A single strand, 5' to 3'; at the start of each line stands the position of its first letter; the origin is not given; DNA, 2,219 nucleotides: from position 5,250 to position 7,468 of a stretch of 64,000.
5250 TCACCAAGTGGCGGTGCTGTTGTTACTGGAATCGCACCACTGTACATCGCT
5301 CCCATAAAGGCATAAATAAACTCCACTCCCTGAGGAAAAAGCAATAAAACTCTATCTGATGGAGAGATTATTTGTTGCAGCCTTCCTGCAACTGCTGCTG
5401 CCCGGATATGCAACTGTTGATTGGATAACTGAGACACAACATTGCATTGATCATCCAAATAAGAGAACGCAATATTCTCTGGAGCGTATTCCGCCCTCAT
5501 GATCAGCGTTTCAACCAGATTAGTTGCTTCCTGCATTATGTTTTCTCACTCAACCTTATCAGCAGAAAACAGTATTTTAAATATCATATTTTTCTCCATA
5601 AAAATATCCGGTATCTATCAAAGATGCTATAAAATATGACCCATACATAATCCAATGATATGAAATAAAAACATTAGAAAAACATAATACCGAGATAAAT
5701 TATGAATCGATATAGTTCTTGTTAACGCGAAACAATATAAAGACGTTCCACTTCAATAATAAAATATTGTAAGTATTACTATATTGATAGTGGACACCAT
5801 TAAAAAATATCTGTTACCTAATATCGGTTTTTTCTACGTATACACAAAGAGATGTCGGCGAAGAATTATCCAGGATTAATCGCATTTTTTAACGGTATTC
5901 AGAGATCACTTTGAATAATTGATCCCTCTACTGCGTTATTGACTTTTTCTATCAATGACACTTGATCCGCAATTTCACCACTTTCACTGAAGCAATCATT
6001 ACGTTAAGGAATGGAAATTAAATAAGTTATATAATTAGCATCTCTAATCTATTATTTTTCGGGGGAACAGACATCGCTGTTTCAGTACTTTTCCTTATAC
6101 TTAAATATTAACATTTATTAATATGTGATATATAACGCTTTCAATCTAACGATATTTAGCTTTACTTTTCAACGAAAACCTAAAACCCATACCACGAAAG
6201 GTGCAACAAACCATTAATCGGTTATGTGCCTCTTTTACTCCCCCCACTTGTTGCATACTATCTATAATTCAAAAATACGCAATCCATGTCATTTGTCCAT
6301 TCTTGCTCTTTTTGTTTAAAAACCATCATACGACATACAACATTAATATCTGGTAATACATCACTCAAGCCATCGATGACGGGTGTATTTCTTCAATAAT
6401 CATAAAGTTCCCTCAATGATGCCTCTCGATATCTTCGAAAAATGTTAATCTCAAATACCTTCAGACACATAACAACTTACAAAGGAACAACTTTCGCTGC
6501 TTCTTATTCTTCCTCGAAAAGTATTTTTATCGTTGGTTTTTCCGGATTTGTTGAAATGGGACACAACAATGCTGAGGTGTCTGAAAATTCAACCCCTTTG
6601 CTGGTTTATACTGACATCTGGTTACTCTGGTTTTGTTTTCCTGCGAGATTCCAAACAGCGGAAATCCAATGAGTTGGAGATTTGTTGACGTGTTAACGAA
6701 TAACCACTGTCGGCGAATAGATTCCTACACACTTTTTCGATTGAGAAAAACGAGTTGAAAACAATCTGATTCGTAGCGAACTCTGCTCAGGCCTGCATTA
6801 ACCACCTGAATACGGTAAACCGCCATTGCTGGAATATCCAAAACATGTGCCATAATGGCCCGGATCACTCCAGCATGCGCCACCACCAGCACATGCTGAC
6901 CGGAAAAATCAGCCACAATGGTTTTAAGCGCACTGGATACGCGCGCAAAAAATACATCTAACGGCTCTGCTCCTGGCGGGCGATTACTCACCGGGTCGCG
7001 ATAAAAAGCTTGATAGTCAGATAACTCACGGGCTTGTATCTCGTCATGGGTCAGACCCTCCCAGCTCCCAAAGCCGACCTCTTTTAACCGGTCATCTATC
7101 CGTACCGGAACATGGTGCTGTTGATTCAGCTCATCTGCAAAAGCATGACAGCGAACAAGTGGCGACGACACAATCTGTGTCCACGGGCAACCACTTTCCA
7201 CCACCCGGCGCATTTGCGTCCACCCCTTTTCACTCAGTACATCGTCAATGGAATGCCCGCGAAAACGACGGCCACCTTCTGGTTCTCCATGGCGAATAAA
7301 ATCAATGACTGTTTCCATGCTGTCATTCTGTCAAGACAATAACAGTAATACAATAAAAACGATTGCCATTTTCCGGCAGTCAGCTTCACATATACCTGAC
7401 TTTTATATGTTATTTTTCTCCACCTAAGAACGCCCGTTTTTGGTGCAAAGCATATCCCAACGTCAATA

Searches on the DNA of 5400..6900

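Call 43: search_rna_families(source=window, start=5400, end=6900, threshold=evalue, max_evalue=1)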
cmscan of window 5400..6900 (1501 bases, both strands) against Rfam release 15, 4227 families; matches with E-value up to 1: 0.
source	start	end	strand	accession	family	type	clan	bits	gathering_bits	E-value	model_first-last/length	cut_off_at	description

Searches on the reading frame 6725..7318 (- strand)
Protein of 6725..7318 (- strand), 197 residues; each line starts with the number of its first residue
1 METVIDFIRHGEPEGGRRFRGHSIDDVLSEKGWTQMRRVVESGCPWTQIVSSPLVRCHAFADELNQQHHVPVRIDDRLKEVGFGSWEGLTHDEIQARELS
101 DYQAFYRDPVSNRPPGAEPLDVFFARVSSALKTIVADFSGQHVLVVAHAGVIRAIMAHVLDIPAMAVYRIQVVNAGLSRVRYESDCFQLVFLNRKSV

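Call 4: search_protein_families(library=pfam, proteins=[window:6725-7318:-], max_evalue=0.01)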
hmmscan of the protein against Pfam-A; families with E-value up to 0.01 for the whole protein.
window:6725-7318:- (197 aa): 1 family
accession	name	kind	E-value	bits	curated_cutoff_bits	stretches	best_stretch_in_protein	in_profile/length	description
PF00300.27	His_Phos_1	-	9e-46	156.4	21.7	1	7-193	3-192/194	Histidine phosphatase superfamily (branch 1)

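Call 5: search_protein_families(library=ncbifam, proteins=[window:6725-7318:-], max_evalue=0.01)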
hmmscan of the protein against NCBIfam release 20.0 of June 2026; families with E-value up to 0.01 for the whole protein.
window:6725-7318:- (197 aa): 18 families
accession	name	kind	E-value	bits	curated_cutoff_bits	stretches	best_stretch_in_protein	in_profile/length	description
TIGR03162.1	ribazole_cobC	equivalog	2.4e-46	157.4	162.9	1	5-179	1-175/176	alpha-ribazole phosphatase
NF005567.0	PRK07238.1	equivalog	2.7e-31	109.3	326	1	7-186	182-364/378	bifunctional RNase H/acid phosphatase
NF011580.0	PRK15004.1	equivalog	9.2e-25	87.8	250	1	7-196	5-197/203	adenosylcobalamin/alpha-ribazole phosphatase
TIGR03848.1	MSMEG_4193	subfamily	4.3e-23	81.8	203.85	1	7-194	4-198/204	MSMEG_4193 family putative phosphomutase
NF045917.1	PhserinePhPspA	equivalog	2e-22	80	350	1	7-193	6-195/211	phosphoserine phosphatase PspA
NF002901.0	PRK03482.1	equivalog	1e-15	57.9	261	1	7-184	6-186/215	2,3-diphosphoglycerate-dependent phosphoglycerate mutase GpmB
NF038349.1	dPGM_arch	equivalog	3.2e-15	56.5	225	1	7-185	3-174/194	2,3-diphosphoglycerate-dependent phosphoglycerate mutase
NF009994.0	PRK13463.1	equivalog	2.1e-14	53.8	277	1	1-184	1-188/203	phosphoserine phosphatase 1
NF009993.0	PRK13462.1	equivalog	2.1e-09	37.3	226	1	7-193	10-192/203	acid phosphatase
NF002339.0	PRK01295.1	equivalog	1.2e-07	31.4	316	1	7-159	7-169/206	2,3-bisphosphoglycerate-dependent phosphoglycerate mutase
NF010713.0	PRK14115.1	equivalog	8.6e-06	25.2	305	0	110-174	142-208/248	2,3-diphosphoglycerate-dependent phosphoglycerate mutase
TIGR01258.1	pgm_1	subfamily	9.1e-06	25.2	81.7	0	106-172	137-205/245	2,3-bisphosphoglycerate-dependent phosphoglycerate mutase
NF010718.0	PRK14120.1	equivalog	3.7e-05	23.2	366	0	115-172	148-207/249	phosphoglyceromutase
NF010716.0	PRK14118.1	equivalog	0.0001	21.7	409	0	115-171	146-204/227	2,3-diphosphoglycerate-dependent phosphoglycerate mutase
NF002217.0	PRK01112.1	equivalog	0.00017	21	320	1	64-170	95-203/228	2,3-bisphosphoglycerate-dependent phosphoglycerate mutase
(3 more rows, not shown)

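Call 48: find_encoding_contigs(protein=window:6725-7318:-, flank=10000, max_places=4)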
Protein window:6725-7318:- (197 aa): no gene with exactly this product is on record in the collection.
